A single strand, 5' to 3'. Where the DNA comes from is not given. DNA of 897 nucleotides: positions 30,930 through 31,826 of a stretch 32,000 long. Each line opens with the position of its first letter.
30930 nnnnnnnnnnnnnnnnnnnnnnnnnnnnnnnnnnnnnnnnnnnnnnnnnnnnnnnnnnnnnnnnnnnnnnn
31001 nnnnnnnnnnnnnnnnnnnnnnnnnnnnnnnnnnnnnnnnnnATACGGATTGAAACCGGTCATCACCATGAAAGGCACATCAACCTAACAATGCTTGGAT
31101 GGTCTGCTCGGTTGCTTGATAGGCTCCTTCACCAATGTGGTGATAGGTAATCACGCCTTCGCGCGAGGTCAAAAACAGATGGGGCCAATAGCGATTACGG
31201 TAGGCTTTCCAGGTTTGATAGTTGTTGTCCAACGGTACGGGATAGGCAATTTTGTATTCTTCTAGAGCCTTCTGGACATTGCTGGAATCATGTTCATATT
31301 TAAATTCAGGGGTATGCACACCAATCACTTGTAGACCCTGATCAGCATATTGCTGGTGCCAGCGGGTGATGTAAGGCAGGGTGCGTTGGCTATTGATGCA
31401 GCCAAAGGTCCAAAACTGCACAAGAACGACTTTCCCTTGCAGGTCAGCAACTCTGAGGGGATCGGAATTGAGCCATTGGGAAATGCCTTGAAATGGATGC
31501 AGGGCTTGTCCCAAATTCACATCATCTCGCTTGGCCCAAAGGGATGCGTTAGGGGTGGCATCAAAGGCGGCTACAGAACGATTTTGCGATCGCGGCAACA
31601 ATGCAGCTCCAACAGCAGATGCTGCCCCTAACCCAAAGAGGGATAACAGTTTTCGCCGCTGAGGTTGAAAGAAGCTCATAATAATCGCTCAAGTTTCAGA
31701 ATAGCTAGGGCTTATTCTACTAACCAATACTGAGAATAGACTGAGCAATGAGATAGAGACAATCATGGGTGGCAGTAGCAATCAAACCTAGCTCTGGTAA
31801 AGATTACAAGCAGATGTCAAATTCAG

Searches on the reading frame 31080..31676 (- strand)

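Call 21: search_protein_families(library=pfam, proteins=[window:31080-31676:-], max_evalue=0.001)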
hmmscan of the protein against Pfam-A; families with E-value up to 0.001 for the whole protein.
window:31080-31676:- (198 aa): 3 families
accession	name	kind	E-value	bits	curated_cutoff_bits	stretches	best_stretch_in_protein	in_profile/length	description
PF00578.27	AhpC-TSA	-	1.3e-12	48.2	26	1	72-178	16-123/124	AhpC/TSA family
PF08534.16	Redoxin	-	4.5e-10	39.9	26.6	1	73-185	20-137/148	Redoxin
PF13905.12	Thioredoxin_8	-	1.2e-07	32.4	27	1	81-174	1-92/94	Thioredoxin-like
